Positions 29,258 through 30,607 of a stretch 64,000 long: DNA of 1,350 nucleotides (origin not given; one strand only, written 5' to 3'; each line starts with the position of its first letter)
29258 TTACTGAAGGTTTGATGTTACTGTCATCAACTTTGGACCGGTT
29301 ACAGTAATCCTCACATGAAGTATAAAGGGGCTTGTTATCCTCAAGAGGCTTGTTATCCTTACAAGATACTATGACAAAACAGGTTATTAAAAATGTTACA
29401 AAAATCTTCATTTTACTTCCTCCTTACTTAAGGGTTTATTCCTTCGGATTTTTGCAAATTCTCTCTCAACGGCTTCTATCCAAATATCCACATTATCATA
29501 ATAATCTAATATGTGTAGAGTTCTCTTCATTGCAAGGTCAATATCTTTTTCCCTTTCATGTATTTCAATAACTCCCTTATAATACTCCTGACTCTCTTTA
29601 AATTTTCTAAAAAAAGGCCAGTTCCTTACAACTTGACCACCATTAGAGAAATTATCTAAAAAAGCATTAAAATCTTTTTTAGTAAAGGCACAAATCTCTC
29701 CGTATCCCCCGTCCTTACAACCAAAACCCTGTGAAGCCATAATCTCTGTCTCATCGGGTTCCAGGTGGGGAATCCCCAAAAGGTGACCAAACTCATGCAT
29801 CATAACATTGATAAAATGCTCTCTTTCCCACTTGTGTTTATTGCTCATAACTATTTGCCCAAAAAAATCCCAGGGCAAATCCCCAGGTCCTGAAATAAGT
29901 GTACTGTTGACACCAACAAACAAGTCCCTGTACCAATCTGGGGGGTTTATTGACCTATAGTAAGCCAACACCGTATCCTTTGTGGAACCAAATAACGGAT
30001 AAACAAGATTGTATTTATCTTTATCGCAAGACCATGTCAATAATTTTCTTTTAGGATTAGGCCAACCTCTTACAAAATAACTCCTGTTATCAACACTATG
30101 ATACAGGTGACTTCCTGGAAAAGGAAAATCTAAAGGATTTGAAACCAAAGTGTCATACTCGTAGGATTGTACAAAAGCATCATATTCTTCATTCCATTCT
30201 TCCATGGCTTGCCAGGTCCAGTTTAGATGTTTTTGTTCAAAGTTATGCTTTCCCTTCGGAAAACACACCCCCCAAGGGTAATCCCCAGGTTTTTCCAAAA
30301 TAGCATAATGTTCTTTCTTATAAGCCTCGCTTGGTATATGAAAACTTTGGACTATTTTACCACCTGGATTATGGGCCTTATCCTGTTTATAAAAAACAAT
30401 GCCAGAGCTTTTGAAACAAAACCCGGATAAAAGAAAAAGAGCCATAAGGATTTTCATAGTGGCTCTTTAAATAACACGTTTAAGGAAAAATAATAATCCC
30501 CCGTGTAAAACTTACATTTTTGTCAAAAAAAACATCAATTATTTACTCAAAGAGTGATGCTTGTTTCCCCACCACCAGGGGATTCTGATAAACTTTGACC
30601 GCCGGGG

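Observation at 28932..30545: Mosaic conservation across module copies: near-identical ends and catalytic block, divergent cores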

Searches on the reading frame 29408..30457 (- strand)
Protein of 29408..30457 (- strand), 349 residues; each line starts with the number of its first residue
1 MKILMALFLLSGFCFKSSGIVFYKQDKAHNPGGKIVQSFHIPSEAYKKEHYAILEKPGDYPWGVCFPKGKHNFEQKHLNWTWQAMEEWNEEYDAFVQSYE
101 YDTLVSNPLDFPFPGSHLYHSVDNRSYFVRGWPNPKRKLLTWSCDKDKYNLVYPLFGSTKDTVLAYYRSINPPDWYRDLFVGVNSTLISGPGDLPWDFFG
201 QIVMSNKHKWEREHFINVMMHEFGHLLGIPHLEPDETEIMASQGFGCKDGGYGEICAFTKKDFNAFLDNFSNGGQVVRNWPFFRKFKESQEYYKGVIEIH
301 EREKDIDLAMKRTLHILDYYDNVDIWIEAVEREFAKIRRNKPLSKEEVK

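Call 7: search_protein_families(library=pfam, proteins=[window:29408-30457:-], max_evalue=1)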
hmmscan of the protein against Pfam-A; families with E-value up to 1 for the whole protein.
window:29408-30457:- (349 aa): 6 families
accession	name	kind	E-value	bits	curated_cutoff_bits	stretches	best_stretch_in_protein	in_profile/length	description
PF00413.30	Peptidase_M10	-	0.0014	19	24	1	208-241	94-133/159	Matrixin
PF12044.14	Metallopep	-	0.052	12.6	27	1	219-233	318-332/427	Putative peptidase family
PF23440.1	BROMI_C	-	0.069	12.6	25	1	277-342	77-140/432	Broad-minded protein Rab TBC domain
PF13582.12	Reprolysin_3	-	0.099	13.6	22.4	1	209-231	100-122/123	Metallo-peptidase family M12B Reprolysin-like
PF02130.23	YbeY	-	0.16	12.3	25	1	208-242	87-120/129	Endoribonuclease YbeY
PF13688.12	Reprolysin_5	-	0.19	12.4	27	1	207-237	133-160/196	Metallo-peptidase family M12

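Call 9: search_protein_families(library=ncbifam, proteins=[window:29408-30457:-], max_evalue=0.1)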
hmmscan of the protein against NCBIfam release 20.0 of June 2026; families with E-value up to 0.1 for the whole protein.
window:29408-30457:- (349 aa): 2 families
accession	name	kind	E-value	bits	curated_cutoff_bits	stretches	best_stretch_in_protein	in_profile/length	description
TIGR03296.1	M6dom_TIGR03296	domain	0.0088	16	110.8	1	213-232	164-183/286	M6 family metalloprotease domain-containing protein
NF041905.1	MXAN_2677_2678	equivalog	0.098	11.7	250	0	217-240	186-209/283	myxosortase-dependent metalloprotease, MXAN_2677/MXAN_2678 family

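Call 10: find_homologous_proteins(query=window:29408-30457:-)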
Query window:29408-30457:- (349 aa): 13 proteins with E <= 0.001 among 580 candidates.
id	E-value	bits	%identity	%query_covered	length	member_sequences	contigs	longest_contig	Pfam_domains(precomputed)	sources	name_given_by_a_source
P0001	3.4e-248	841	100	100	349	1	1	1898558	-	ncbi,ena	-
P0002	5.5e-111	390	68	72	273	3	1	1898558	-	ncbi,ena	-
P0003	7.5e-92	327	59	82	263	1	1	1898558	-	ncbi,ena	-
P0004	2.1e-88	315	52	89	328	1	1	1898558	-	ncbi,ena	-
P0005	3.1e-88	315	57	77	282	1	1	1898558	-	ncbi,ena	-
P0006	9.1e-88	313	54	80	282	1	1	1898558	-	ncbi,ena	-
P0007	9.4e-88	313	55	79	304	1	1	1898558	-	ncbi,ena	-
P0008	5.8e-86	307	54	80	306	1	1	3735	-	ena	-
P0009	8.2e-83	297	56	77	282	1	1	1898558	-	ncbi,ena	-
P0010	2.1e-79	286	53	80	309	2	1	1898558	-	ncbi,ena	-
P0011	2.7e-76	276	51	83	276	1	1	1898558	-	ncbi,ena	-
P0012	1.5e-38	151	43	50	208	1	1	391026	PF00413.31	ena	-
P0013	2.5e-25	108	33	61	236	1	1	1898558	-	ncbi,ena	-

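Call 11: find_encoding_contigs(protein=P0001, flank=3000, max_places=3)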
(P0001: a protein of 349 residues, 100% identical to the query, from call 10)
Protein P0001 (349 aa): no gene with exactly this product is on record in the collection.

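Call 13: find_encoding_contigs(protein=P0012, flank=6000, max_places=3)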
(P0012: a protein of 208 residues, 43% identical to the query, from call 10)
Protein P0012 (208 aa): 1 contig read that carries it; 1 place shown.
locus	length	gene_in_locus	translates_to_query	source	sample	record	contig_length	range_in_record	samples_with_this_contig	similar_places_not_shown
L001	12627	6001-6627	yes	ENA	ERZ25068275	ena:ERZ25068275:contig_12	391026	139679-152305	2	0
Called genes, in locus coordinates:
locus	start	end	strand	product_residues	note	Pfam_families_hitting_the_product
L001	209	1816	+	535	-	-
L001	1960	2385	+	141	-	PF02954:HTH_8 (weak)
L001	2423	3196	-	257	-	PF07202:Tcp10_C (faint)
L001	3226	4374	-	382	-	PF07202:Tcp10_C (faint)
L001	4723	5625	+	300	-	PF07202:Tcp10_C (faint)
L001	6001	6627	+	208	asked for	PF00413:Peptidase_M10 (weak)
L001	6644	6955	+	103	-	-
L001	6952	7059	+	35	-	-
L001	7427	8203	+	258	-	-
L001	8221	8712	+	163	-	-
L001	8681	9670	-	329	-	-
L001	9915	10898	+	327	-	PF00266:Aminotran_5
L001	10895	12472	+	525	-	PF00496:SBP_bac_5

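Call 14: find_encoding_contigs(protein=P0008, flank=6000, max_places=3)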
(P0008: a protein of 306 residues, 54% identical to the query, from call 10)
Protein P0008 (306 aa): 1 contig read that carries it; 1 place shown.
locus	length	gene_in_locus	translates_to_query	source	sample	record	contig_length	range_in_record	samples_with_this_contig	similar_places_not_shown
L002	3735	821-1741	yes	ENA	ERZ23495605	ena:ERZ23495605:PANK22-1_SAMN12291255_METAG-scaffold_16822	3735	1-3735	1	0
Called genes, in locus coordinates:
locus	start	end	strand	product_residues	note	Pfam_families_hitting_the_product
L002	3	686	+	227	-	?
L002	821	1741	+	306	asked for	-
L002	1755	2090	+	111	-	-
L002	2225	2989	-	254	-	PF00239:Resolvase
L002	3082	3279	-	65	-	-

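Call 16: find_related_loci(query=A1, collection=genome_contigs, flank=4000)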
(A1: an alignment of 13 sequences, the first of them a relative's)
Query A1 (349 aa) in genome_contigs; peptide patterns used: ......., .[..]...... (x = any residue, [..] = any of these).
47 stretches matched a pattern, but none encodes a relative of the query by tblastn (E <= 1e-3).

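Call 20: find_encoding_contigs(protein=P0009, flank=5000, max_places=3)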
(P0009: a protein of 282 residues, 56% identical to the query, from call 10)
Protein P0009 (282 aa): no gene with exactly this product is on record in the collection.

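Call 21: list_cluster_members(proteins=[P0001, P0009, P0002, P0008, P0012])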
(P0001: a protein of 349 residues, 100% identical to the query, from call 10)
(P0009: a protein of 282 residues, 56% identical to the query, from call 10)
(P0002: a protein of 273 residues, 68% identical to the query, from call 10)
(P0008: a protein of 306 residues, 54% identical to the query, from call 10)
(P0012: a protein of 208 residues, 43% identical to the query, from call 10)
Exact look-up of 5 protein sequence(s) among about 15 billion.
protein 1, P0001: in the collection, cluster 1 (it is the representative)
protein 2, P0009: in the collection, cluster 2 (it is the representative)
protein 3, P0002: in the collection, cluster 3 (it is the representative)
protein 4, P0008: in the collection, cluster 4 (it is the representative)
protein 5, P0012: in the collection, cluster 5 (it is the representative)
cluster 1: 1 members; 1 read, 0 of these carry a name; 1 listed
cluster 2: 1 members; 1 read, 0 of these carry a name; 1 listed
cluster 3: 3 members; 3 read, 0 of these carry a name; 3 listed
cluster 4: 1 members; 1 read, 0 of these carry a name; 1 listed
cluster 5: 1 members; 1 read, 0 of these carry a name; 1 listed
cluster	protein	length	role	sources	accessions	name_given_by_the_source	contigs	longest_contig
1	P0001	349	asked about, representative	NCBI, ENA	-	-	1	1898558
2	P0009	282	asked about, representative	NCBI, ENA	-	-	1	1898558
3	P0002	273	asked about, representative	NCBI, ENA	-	-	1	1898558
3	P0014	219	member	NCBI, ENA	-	-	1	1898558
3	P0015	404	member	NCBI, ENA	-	-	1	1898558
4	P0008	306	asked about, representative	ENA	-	-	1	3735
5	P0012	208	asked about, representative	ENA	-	-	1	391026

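Call 23: find_related_loci(query=A1, collection=metagenome_contigs, flank=4000)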
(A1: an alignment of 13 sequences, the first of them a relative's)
Query A1 (349 aa) in metagenome_contigs; peptide patterns used: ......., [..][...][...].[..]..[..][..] (x = any residue, [..] = any of these).
181 stretches matched a pattern, but none encodes a relative of the query by tblastn (E <= 1e-3).

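Call 43: predict_structure(alignment_id=A1)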
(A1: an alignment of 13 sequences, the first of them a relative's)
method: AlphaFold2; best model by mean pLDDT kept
length: 349 residues; sequences in the alignment: 13
mean_pLDDT: 55.1   pTM: 0.56
mean pLDDT of the five models: 55.1, 50.3, 43.4, 40.7, 40.2
residues with pLDDT >= 90: 5; 70-90: 77; 50-70: 99; < 50: 168
segments of 3 or more residues with pLDDT < 50: 1-59, 114-122, 175-177, 179-197, 243-246, 250-252, 269-304, 306-324, 341-349
pLDDT, mean of each block of 10 residues (from residue 1): 43 28 33 34 34 42 75 88 86 69 60 43 52 61 74 82 69 50 39 47 83 82 71 55 50 61 58 33 41 47 46 42 50 56 45
secondary structure, 60 per line:
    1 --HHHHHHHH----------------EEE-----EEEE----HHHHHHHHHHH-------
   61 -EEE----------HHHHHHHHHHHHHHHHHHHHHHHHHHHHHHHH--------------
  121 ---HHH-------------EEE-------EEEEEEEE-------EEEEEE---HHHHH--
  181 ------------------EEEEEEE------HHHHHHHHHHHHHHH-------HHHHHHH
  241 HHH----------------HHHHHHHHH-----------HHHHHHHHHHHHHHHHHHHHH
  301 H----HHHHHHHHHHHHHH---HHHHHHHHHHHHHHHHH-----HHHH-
elements in order: H3-10 E27-29 E35-38 H43-53 E62-64 H75-106 E140-142 E150-157 E165-170 H174-178 E199-205 H212-226 H234-243 H260-268 H280-301 H306-319 H323-339 H345-348

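Call 45: search_solved_structures(query=A1, max_evalue=1)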
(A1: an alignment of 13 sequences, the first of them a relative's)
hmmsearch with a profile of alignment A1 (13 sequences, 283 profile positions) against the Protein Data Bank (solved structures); distinct sequences matched with E-value up to 1: 17.
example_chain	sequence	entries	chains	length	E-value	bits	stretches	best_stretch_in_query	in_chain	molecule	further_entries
2xs3_A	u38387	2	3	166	7.4e-05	25.6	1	87-211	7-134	KARILYSIN PROTEASE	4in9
2xs4_A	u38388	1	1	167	7.5e-05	25.6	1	87-211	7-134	KARILYSIN PROTEASE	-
8b2q_A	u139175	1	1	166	0.00037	23.3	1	87-211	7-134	Karilysin long form Kly38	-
4r3v_A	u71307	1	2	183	0.0062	19.3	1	86-211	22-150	Karilysin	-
1wni_A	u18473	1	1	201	0.029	17.2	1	195-250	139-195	Trimerelysin II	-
3v96_B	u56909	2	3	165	0.058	16.1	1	174-212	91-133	Stromelysin-2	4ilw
1q3a_A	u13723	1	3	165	0.059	16.1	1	174-212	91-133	Stromelysin-2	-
6qdi_A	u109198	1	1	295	0.089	15.5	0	54-100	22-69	PA14 domain-containing protein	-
9csx_A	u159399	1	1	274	0.11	15.2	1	175-212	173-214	Stromelysin-2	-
1rm8_A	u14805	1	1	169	0.12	15.1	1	195-219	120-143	Matrix metalloproteinase-16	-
8weo_B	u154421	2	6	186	0.15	14.8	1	195-213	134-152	Fragilysin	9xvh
1kug_A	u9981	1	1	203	0.16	14.7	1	193-218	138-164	metalloproteinase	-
9xvw_B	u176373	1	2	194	0.24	14.1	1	195-211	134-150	Bft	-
8h3x_C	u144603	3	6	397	0.35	13.6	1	195-213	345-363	Fragilysin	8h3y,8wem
3p24_A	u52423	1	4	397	0.46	13.2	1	195-211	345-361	BFT-3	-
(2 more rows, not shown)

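Call 46: fold_search(model_id=the predicted structure, library=pdb)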
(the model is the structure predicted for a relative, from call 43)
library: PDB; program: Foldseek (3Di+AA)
matches with E <= 10: 152; with E <= 0.001: 0
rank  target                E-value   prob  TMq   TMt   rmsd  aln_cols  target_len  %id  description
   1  8weo_A                2.4e-02  0.84  0.25  0.41   9.0       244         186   14  Bacteroides fragilis toxin in complex with neutralization nanobody (released 2024-09-25)
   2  7poo_A                3.5e-02  0.82  0.25  0.25  12.3       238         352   12  Crystal structure of profragilysin-3 (proBFT-3) from Bacteroides fragilis in complex with foliosidine in P212121. (released 2022-09-14)
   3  3p24_C                3.7e-02  0.75  0.24  0.24   9.6       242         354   12  Structure of profragilysin-3 from Bacteroides fragilis (released 2010-12-29)
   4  8h3y_A                8.3e-02  0.57  0.26  0.26  14.0       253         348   11  Bacteroide Fragilis Toxin in complex with nanobody 327 (released 2023-02-08)
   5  9rl3_4                1.3e-01  0.14  0.11  0.13  12.5       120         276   15  13S proteasome precursor complex (released 2026-03-18)
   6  8rvl_4                1.4e-01  0.13  0.11  0.14  12.6       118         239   15  Proteasomal late precursor complex from pre1-1 (released 2024-09-11)
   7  4g4s_O                1.9e-01  0.14  0.12  0.17  12.5       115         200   15  Structure of Proteasome-Pba1-Pba2 Complex (released 2012-09-05)
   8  9clp_A                2.0e-01  0.57  0.19  0.16   7.9       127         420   12  Structure of ecarin from the venom of Kenyan saw-scaled viper in complex with the Fab of neutralizing antibody H11 (released 2024-09-11)
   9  1lml                  2.3e-01  0.77  0.15  0.12   4.3        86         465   17  LEISHMANOLYSIN (released 1997-09-17)
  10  1ztq_A                2.5e-01  0.72  0.26  0.50   6.7       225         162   11  Crystal structure of the catalytic domain of MMP-13 complexed with WAY-033 (released 2006-05-30)
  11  8rvo_4                2.5e-01  0.12  0.12  0.15  12.4       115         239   15  Proteasomal late precursor complex from pre1-1, state 1 (released 2024-09-11)
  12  3q2g_A                3.0e-01  0.11  0.18  0.21  18.0       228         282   13  Adamts1 in complex with a novel N-hydroxyformamide inhibitors (released 2011-03-30)
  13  1dth_A                3.4e-01  0.41  0.19  0.30   7.0       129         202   14  METALLOPROTEASE (released 1997-02-12)
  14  9o54_A                3.6e-01  0.18  0.14  0.13  13.7       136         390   13  ADAM17 Prodomain-Metalloproteinase Domains bound to MEDI3622 Fab (released 2025-06-25)
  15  3wv3_A                4.3e-01  0.54  0.25  0.47   7.5       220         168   13  Crystal structure of the catalytic domain of MMP-13 complexed with N-(3-methoxybenzyl)-4-oxo-3,4-dihydrothieno[2,3-d]p (released 2014-09-24)
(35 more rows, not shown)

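Call 63: search_protein_representatives(alignment_id=A1)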
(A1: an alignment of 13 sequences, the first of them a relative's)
Query: 13 sequences, 283 profile positions. Proteins with E-value up to 0.001 (for the whole library): 101; up to 1e-10: 66; up to 1e-30: 26. The best 101 are listed.
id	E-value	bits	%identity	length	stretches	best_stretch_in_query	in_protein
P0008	9.6e-135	465.0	-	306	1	1-279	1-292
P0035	8.1e-86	304.5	-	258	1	5-248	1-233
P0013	1.2e-83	297.3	-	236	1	1-270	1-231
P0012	6.3e-80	285.1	-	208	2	144-280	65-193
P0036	2.2e-50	188.2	-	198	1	82-250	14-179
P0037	4.5e-45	170.8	-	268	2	132-260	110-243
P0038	3.1e-41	158.2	-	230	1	35-248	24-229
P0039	6.0e-41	157.2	-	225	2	132-269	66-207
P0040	4.1e-40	154.5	-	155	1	5-156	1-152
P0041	1.4e-38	149.4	-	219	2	131-259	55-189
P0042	2.7e-38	148.5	-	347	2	131-279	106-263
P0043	8.4e-38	146.9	-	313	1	6-257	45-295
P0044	1.4e-37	146.2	-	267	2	132-251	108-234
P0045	5.2e-37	144.3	-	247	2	132-266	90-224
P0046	7.5e-37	143.8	-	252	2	131-254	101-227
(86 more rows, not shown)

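Call 80: find_related_loci(query=A1, collection=viral_contigs, flank=3000)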
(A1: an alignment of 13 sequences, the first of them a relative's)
Query A1 (349 aa) in viral_contigs; peptide patterns used: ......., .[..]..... (x = any residue, [..] = any of these).
9 stretches matched a pattern, but none encodes a relative of the query by tblastn (E <= 1e-3).

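Call 88: search_solved_structures(query=A1, max_evalue=0.001, show_alignments=1)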
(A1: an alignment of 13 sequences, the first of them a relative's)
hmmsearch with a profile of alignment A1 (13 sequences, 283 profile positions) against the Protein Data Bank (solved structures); distinct sequences matched with E-value up to 0.001: 3.
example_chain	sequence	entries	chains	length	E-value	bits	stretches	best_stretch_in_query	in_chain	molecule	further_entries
2xs3_A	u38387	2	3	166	7.4e-05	25.6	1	87-211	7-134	KARILYSIN PROTEASE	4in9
2xs4_A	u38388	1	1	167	7.5e-05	25.6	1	87-211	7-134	KARILYSIN PROTEASE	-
8b2q_A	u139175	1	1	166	0.00037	23.3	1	87-211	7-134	Karilysin long form Kly38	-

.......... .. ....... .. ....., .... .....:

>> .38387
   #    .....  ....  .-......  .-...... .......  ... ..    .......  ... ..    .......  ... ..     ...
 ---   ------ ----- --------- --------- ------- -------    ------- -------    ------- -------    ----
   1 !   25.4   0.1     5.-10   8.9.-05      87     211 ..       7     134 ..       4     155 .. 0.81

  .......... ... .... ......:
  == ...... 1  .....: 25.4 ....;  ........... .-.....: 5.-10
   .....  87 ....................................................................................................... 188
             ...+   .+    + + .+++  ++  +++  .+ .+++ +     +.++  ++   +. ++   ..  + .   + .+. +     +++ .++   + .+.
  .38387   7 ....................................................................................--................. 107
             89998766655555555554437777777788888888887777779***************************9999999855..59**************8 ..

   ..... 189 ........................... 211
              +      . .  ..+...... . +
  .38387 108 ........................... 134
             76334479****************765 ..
